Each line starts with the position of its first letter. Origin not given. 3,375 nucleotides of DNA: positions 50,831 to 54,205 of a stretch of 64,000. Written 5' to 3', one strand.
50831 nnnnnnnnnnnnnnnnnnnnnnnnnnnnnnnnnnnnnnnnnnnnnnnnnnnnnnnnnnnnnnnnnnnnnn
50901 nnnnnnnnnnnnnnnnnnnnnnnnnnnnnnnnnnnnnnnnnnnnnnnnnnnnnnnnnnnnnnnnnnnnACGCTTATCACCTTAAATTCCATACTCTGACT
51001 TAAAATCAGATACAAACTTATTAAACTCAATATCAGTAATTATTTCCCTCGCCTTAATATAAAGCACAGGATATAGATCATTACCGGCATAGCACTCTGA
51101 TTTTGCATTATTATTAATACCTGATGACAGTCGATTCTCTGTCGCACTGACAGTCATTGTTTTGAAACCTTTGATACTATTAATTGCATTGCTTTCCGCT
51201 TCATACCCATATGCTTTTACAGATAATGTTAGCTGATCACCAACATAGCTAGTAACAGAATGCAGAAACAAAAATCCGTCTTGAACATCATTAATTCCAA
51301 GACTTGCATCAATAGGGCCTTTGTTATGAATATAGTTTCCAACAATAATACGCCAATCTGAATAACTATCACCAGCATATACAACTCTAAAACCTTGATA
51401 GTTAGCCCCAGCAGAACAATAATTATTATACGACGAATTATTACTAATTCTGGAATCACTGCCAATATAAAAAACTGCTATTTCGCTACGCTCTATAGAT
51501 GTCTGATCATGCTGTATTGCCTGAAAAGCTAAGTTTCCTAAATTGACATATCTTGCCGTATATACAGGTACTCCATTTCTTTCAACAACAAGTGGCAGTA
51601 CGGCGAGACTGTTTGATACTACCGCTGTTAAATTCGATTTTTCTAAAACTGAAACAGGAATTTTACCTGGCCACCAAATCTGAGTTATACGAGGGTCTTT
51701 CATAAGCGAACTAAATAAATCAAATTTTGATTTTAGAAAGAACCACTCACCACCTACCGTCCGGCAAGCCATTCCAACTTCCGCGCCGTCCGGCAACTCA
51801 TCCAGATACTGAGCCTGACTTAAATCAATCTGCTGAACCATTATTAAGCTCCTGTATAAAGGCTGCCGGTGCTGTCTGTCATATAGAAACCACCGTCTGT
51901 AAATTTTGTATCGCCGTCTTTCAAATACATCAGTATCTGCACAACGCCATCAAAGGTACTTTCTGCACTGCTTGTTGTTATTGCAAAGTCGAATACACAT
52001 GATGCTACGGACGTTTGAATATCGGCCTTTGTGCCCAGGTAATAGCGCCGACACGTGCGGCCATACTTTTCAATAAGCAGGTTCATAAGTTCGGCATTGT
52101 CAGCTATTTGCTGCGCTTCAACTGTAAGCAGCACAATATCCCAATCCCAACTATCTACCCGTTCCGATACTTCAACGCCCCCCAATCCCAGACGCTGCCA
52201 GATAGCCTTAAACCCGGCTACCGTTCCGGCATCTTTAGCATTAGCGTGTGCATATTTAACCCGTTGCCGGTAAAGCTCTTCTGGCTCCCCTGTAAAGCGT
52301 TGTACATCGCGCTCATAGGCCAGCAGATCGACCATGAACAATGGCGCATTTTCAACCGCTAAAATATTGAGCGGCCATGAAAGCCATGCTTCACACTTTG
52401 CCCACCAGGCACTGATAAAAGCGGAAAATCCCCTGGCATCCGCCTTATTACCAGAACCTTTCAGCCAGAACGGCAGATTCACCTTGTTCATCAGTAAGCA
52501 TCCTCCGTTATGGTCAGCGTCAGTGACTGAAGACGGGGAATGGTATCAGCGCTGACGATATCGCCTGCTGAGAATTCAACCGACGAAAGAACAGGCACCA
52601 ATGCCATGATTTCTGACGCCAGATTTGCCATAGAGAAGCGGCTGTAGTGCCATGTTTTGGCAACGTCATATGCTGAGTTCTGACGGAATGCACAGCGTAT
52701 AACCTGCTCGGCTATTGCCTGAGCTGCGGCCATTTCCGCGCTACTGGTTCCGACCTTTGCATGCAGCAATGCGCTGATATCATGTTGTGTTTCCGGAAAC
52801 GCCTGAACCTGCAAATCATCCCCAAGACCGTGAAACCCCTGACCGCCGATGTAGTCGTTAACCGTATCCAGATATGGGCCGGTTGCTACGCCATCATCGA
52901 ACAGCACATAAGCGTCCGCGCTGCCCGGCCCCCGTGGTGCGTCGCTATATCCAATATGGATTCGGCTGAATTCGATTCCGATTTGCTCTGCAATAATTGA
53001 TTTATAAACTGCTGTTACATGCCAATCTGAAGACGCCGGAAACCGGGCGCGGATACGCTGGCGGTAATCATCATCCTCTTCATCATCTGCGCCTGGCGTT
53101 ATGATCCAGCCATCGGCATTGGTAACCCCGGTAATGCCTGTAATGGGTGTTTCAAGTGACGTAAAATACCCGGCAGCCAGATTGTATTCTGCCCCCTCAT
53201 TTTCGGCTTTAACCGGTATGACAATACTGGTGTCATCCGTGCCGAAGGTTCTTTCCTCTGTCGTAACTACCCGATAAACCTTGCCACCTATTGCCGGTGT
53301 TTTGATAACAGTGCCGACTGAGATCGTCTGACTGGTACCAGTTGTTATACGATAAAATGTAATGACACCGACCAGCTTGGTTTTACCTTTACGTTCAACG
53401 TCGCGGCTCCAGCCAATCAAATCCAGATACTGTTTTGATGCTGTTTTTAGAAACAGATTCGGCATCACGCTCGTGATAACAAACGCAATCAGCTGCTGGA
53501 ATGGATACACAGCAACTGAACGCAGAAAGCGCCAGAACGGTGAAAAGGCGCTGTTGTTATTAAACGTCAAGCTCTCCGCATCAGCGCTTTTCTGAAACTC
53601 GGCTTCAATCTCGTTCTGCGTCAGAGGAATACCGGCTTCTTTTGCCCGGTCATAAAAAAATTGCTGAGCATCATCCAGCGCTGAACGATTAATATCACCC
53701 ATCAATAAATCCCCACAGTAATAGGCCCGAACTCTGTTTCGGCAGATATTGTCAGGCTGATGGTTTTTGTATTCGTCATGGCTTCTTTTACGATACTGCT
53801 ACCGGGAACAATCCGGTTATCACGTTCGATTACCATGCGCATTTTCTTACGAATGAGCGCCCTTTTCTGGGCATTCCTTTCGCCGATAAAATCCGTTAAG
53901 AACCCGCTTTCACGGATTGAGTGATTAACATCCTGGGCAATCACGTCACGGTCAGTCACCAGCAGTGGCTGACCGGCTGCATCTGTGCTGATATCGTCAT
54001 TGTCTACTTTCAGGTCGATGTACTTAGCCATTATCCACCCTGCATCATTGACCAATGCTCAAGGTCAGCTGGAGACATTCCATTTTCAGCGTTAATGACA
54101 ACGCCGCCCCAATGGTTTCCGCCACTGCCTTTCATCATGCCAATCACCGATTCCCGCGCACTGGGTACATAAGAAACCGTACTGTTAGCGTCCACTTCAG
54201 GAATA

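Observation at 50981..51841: Low-GC lectin-like gene inserted between gpI and the tail fibre: candidate second receptor-binding protein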

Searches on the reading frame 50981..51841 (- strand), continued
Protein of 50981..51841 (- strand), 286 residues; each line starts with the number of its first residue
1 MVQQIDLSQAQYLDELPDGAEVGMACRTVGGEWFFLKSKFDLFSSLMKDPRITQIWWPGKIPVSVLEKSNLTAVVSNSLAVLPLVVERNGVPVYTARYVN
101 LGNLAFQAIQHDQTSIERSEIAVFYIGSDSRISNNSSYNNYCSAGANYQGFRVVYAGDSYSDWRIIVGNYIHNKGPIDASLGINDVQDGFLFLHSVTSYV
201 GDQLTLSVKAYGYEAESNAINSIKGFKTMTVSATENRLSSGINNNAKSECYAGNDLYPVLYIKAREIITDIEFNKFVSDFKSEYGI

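Call 63: find_related_loci(query=A6, collection=viral_contigs, flank=4000)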
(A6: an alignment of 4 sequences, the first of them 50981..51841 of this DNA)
Query A6 (286 aa) in viral_contigs; peptide patterns used: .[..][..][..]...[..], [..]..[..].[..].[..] (x = any residue, [..] = any of these).
72 stretches matched a pattern; 4 encode a relative of the query (tblastn E <= 1e-3); 4 distinct loci.
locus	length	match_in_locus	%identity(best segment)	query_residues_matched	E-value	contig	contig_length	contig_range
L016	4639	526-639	100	1-38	5e-22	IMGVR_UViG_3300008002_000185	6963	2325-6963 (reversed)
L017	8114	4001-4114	100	1-38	6e-22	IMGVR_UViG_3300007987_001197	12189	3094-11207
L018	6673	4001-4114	100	1-38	5e-22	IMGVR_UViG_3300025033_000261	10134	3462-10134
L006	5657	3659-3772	100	1-38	5e-22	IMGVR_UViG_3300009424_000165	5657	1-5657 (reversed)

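Call 64: find_related_loci(query=A6, collection=genome_contigs, flank=4000)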
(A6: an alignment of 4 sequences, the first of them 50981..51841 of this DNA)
Query A6 (286 aa) in genome_contigs; peptide patterns used: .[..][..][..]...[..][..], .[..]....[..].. (x = any residue, [..] = any of these).
103 stretches matched a pattern, but none encodes a relative of the query by tblastn (E <= 1e-3).

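Call 65: find_related_loci(query=A6, collection=metagenome_contigs, flank=3000)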
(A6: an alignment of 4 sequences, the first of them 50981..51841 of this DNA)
Query A6 (286 aa) in metagenome_contigs; peptide patterns used: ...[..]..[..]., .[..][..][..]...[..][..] (x = any residue, [..] = any of these).
120 stretches matched a pattern; 1 encode a relative of the query (tblastn E <= 1e-3); 1 distinct loci.
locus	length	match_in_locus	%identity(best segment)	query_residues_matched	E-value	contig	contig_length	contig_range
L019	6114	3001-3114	100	1-38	2e-22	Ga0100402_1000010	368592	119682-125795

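Call 85: find_related_loci(query=A7, collection=viral_contigs, flank=3000)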
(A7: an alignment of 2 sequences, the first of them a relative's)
Query A7 (215 aa) in viral_contigs; peptide patterns used: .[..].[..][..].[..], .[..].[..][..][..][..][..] (x = any residue, [..] = any of these).
113 stretches matched a pattern, but none encodes a relative of the query by tblastn (E <= 1e-3).

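Call 96: find_related_loci(query=A3, collection=viral_contigs, flank=3000)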
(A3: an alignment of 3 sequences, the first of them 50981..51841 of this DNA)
Query A3 (286 aa) in viral_contigs; peptide patterns used: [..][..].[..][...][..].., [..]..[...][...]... (x = any residue, [..] = any of these).
38 stretches matched a pattern; 1 encode a relative of the query (tblastn E <= 1e-3); 1 distinct loci.
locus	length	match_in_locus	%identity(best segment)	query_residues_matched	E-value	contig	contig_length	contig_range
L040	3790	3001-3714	33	46-286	1e-34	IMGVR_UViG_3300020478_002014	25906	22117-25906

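Call 98: search_protein_families(library=padloc, proteins=[window:50981-51841:-, P0002, P0006, P0011], max_evalue=0.1)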
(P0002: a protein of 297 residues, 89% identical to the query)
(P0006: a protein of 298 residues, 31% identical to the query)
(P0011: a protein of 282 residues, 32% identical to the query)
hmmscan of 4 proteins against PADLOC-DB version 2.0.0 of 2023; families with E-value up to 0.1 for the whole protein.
window:50981-51841:- (286 aa): 0 families

P0002 (297 aa): 0 families

P0006 (298 aa): 0 families

P0011 (282 aa): 0 families

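Call 99: search_protein_families(library=ncbifam, proteins=[window:50981-51841:-, P0002, P0006, P0011], max_evalue=0.1)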
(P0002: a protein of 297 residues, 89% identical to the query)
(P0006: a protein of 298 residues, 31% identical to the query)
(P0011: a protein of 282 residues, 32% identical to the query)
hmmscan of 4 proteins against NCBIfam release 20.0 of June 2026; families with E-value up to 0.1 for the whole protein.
window:50981-51841:- (286 aa): 1 family
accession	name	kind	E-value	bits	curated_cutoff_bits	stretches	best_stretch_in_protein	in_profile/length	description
NF038173.1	Gly_ox_CTQ_GoxA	equivalog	0.018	12.8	750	1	35-79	532-579/668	CTQ-dependent glycine oxidase GoxA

P0002 (297 aa): 0 families

P0006 (298 aa): 0 families

P0011 (282 aa): 0 families

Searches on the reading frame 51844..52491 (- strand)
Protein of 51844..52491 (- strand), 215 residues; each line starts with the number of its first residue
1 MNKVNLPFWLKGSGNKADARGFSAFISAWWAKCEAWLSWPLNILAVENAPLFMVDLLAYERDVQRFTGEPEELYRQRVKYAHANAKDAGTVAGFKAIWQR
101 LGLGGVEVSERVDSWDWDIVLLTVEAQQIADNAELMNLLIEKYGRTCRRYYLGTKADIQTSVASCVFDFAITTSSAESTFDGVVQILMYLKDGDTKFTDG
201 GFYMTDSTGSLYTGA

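Call 3: search_protein_families(library=pfam, proteins=[window:51844-52491:-], max_evalue=0.1)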
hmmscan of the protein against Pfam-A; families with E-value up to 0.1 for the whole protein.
window:51844-52491:- (215 aa): 1 family
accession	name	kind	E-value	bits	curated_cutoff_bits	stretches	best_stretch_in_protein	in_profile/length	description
PF09684.15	Tail_P2_I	-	1.1e-06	29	20.6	1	37-117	22-99/139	Phage tail protein (Tail_P2_I)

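Call 4: search_protein_families(library=phrogs, proteins=[window:51844-52491:-], max_evalue=0.01)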
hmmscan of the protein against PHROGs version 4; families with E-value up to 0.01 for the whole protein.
window:51844-52491:- (215 aa): 2 families
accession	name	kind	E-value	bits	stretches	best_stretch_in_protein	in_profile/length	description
phrog_1228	-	tail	2.3e-59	200.9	1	2-178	7-179/193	tail protein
phrog_34969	-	tail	0.0055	17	1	52-103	62-113/285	tail protein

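Call 13: find_related_loci(query=window:51844-52491:-, collection=genome_contigs, flank=6000)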
Query window:51844-52491:- (215 aa) in genome_contigs; peptide patterns used: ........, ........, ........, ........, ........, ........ (x = any residue, [..] = any of these).
29 stretches matched a pattern, but none encodes a relative of the query by tblastn (E <= 1e-3).

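Call 14: find_related_loci(query=window:51844-52491:-, collection=viral_contigs, flank=6000)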
Query window:51844-52491:- (215 aa) in viral_contigs; peptide patterns used: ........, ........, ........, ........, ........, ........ (x = any residue, [..] = any of these).
8 stretches matched a pattern; 4 encode a relative of the query (tblastn E <= 1e-3); 4 distinct loci.
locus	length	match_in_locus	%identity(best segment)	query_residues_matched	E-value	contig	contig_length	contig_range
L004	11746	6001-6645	95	1-215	2e-138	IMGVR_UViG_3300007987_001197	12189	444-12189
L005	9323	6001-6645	95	1-215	2e-138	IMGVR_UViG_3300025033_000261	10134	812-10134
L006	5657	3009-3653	95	1-215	5e-139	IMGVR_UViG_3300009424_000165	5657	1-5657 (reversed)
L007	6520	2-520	95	43-215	3e-108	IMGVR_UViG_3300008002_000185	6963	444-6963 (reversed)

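Call 29: search_protein_families(library=pfam, proteins=[L004:6651-7427:+], max_evalue=10)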
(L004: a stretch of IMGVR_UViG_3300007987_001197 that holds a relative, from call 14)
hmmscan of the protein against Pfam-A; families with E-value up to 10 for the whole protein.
L004:6651-7427:+ (259 aa): 3 families
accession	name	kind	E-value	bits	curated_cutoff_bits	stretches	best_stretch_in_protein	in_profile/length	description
PF13385.13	Laminin_G_3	-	0.021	15.4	27.6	1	132-205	35-105/151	Concanavalin A-like lectin/glucanases superfamily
PF11578.13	DUF3237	-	0.089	12.9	24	1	135-192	35-90/149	Protein of unknown function (DUF3237)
PF11178.13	DUF2963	-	0.12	12.2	22.6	1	65-83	32-50/52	Protein of unknown function (DUF2963)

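Call 37: search_dna_similar(query=window:51844-52491:-, collection=phages, mode=protein, max_evalue=0.00001, max_rows=30)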
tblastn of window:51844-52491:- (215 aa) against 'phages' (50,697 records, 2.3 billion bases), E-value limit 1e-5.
Records with a match: 75; places in all: 75; records where one place covers at least 80% of the query: 21.
Best place of each record, by identity: <60% 75.
By first word of the organism name: Vibrio 29; Escherichia 9; Pseudomonas 6; Pseudoalteromonas 6; Salmonella 5; Pasteurella 4; Haemophilus 4; Aeromonas 4; Yersinia 2; Cronobacter 2; and 2 more.
By host as written in the record: - 13; Salmonella sp. 4; Vibrio alginolyticus 4; Pseudomonas aeruginosa WH-SGI-V-07174 2; Pasteurella multocida 2; Yersinia enterocolitica 324 2; Cronobacter sakazakii 2; Aeromonas media 2; and 36 more.
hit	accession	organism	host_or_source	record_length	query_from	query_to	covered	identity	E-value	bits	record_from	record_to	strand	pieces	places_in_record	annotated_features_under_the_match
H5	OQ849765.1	Pseudomonas phage PaBSM-2607-JFK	Pseudomonas sp.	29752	1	168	78%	48.8%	9e-45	164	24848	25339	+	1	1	tail formation protein | hypothetical protein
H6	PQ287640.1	Pseudomonas phage BIBS67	Pseudomonas aeruginosa BWKH67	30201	1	168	78%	48.8%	9e-45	164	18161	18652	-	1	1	tail protein | baseplate wedge subunit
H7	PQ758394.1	Pseudomonas phage phita81A/2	Pseudomonas aeruginosa 147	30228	1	168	78%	48.8%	9e-45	164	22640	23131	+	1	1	hypothetical protein (x2)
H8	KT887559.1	Pseudomonas phage phi3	Pseudomonas aeruginosa WH-SGI-V-07174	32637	1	168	78%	48.8%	9e-45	164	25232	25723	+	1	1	tail protein | hypothetical protein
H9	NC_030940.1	Pseudomonas phage phi3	Pseudomonas aeruginosa WH-SGI-V-07174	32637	1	168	78%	48.8%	9e-45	164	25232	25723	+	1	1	tail protein | baseplate J/gp47 family protein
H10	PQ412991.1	Pseudomonas phage UFJF_PfPro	Pseudomonas fluorescens UFV 041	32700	1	168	78%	47.6%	3e-43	159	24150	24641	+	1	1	tail protein | baseplate J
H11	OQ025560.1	Pasteurella phage vB_PmuM_CFP3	Pasteurella multocida FCf91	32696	1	168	78%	44.0%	5e-42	156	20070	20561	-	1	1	hypothetical protein (x2)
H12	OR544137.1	Pasteurella phage Pmp6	Pasteurella multocida Past34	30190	1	168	78%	43.5%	1e-41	155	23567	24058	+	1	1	tail protein | baseplate wedge subunit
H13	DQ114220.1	Pasteurella phage F108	Pasteurella multocida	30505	1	150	70%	48.0%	1e-41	155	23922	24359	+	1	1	unknown (x2)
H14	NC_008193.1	Pasteurella phage F108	Pasteurella multocida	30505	1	150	70%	48.0%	1e-41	155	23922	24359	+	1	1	tail protein | baseplate J/gp47 family protein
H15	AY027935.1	Haemophilus phage HP2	-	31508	3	150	69%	46.6%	5e-40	150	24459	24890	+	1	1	orf30: orf30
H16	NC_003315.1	Haemophilus phage HP2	Haemophilus influenzae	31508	3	150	69%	46.6%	5e-40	150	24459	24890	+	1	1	tail protein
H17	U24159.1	Haemophilus phage HP1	-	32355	3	150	69%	46.6%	5e-40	150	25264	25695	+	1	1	hypothetical protein (x2)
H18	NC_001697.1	Haemophilus phage HP1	-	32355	3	150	69%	46.6%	5e-40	150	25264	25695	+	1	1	tail protein | hypothetical protein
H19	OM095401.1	Yersinia phage vB_YenM_324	Yersinia enterocolitica 324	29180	1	150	70%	45.3%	2e-37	143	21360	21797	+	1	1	tail formation protein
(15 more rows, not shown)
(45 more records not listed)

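Call 38: get_annotated_region(hit=H18, flank=5000)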
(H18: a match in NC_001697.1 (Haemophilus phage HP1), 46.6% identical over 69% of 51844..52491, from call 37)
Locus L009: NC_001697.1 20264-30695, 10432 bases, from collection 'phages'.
description: Haemophilus phage HP1 strain HP1c1, complete genome.
organism: Haemophilus phage HP1 (NCBI taxid 2992577)
taxonomy: Viruses; Duplodnaviria; Heunggongvirae; Uroviricota; Caudoviricetes; Peduoviridae; Hpunavirus; Hpunavirus HP1
host: -; source: -; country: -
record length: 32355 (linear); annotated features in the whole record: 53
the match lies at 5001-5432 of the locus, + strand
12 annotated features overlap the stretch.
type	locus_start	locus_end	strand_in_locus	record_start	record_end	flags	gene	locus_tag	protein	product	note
CDS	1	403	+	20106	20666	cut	lys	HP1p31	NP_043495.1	endolysin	-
CDS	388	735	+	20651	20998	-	-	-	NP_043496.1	Rz-like spanin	orf25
CDS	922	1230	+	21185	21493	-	-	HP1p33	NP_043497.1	hypothetical protein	orf26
CDS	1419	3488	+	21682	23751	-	-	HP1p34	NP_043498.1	hypothetical protein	orf27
CDS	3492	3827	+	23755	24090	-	-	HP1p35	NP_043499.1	hypothetical protein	orf28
CDS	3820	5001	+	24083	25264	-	-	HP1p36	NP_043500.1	hypothetical protein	orf29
CDS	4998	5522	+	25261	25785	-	-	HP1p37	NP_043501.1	tail protein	orf30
CDS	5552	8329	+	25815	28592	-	-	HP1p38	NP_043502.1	tail fiber protein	orf31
CDS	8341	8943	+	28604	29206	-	-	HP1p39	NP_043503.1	tail fiber assembly protein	orf32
CDS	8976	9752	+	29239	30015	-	-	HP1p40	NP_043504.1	hypothetical protein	orf33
CDS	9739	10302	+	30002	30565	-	-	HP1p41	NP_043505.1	hypothetical protein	orf34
CDS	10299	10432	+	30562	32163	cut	-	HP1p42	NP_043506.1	baseplate protein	orf35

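Call 39: get_annotated_region(hit=H9, flank=5000)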
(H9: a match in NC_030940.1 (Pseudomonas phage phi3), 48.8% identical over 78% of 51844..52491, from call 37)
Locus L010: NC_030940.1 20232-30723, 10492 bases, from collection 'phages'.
description: Pseudomonas phage phi3, complete genome.
organism: Pseudomonas phage phi3 (NCBI taxid 1754217)
taxonomy: Viruses; Duplodnaviria; Heunggongvirae; Uroviricota; Caudoviricetes; Peduoviridae; Phitrevirus; Phitrevirus phi3
host: Pseudomonas aeruginosa WH-SGI-V-07174; source: hospital; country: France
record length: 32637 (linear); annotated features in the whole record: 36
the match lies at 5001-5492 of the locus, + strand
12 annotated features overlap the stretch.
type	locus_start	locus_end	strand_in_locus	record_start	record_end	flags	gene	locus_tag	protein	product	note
CDS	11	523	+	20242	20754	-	-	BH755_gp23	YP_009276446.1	endolysin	lysozyme (Precursor)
CDS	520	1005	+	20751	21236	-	-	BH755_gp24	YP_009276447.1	Rz-like spanin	lysis protein precursor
CDS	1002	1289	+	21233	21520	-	-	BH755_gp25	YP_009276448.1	hypothetical protein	-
CDS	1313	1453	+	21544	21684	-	-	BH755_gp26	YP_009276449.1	hypothetical protein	-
CDS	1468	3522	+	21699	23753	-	-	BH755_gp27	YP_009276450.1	tail tape measure protein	Prophage PssSM-01, TP901 family tail tape measure protein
CDS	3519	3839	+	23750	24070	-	-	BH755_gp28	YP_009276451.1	DUF2590 family protein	Uncharacterized 12.7 kDa protein in lys 3'region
CDS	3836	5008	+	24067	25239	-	-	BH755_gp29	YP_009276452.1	baseplate J/gp47 family protein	Phage Mu protein gp47-like protein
CDS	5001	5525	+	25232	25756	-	-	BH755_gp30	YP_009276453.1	tail protein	Phage tail protein (Tail_P2_I)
CDS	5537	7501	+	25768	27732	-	-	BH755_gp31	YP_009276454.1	tail protein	Prophage PssSM-01, phage tail fiber protein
CDS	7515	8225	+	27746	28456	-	-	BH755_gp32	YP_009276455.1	tail fiber protein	-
CDS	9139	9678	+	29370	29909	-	-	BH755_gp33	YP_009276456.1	nucleoid DNA-binding protein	-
CDS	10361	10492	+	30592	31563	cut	-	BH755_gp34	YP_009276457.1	baseplate protein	Gp5 domain-containing protein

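Call 59: search_protein_families(library=phrogs, proteins=[L004:6651-7427:+], max_evalue=0.01)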
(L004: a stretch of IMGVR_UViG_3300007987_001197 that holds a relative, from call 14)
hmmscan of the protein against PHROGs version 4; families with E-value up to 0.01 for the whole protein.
L004:6651-7427:+ (259 aa): 0 families

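Call 98: search_protein_families(library=padloc, proteins=[L004:6651-7427:+], max_evalue=0.1)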
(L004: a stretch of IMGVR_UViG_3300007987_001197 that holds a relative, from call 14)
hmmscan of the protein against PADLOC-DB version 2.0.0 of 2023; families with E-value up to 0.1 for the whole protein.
L004:6651-7427:+ (259 aa): 0 families

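Call 99: search_protein_families(library=ncbifam, proteins=[L004:6651-7427:+], max_evalue=0.1)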
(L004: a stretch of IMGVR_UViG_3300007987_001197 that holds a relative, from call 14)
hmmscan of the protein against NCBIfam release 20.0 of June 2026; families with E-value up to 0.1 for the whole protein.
L004:6651-7427:+ (259 aa): 0 families

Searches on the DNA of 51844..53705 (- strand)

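Call 12: search_dna_similar(query=window:51844-53705:-, collection=phages, mode=distant)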
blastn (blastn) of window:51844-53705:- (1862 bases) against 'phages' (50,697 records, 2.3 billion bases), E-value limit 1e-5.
Records with a match: 4; places in all: 4; records where one place covers at least 80% of the query: 0.
Best place of each record, by identity: 60-80% 4.
By first word of the organism name: Yersinia 2; Cronobacter 2.
By host as written in the record: Yersinia enterocolitica 324 2; Cronobacter sakazakii 2.
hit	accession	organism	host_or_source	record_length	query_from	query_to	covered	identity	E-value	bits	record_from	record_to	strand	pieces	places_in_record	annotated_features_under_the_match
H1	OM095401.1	Yersinia phage vB_YenM_324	Yersinia enterocolitica 324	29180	762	927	9%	68.7%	5e-8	66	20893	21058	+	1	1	host specificity protein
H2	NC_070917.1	Yersinia phage vB_YenM_324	Yersinia enterocolitica 324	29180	762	927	9%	68.7%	5e-8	66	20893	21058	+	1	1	baseplate wedge subunit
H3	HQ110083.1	Cronobacter phage ESSI-2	Cronobacter sakazakii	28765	763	897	7%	69.6%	7e-6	60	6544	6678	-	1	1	hypothetical protein (x2)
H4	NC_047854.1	Cronobacter phage ESSI-2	Cronobacter sakazakii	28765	763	897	7%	69.6%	7e-6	60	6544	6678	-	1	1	baseplate J/gp47 family protein | hypothetical protein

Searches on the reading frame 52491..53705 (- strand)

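Call 3: search_protein_families(library=pfam, proteins=[window:52491-53705:-], max_evalue=0.1)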
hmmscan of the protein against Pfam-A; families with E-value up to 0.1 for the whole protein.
window:52491-53705:- (404 aa): 1 family
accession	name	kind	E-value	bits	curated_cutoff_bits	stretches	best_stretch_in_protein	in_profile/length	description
PF04865.19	Baseplate_J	-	2.5e-25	89.7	21.1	1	91-333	2-235/255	Baseplate J-like protein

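Call 4: search_protein_families(library=phrogs, proteins=[window:52491-53705:-], max_evalue=0.01)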
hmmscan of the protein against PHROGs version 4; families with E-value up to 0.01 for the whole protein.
window:52491-53705:- (404 aa): 4 families
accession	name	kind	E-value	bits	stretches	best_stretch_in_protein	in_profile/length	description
phrog_6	-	tail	8.9e-48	164.2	1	27-402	69-433/548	baseplate wedge subunit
phrog_2103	-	tail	1.1e-05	26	1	81-193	56-159/162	baseplate protein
phrog_4226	-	tail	0.0019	18.5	0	195-332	30-166/228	baseplate protein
phrog_34452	-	unknown function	0.0083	16.8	0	85-198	67-173/175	-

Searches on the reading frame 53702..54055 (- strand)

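Call 3: search_protein_families(library=pfam, proteins=[window:53702-54055:-], max_evalue=0.1)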
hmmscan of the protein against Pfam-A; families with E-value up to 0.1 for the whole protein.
window:53702-54055:- (117 aa): 1 family
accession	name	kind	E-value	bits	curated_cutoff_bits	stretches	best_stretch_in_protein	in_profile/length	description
PF10761.14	DUF2590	-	4.2e-28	97.9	27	1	13-114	1-99/100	Protein of unknown function (DUF2590)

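Call 4: search_protein_families(library=phrogs, proteins=[window:53702-54055:-], max_evalue=0.01)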
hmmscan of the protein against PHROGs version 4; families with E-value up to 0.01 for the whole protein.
window:53702-54055:- (117 aa): 2 families
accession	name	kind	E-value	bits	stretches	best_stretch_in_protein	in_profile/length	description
phrog_1237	-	unknown function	4.4e-31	108.1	1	9-114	3-105/109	-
phrog_120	-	tail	0.0094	16.8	0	13-45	57-91/303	baseplate wedge subunit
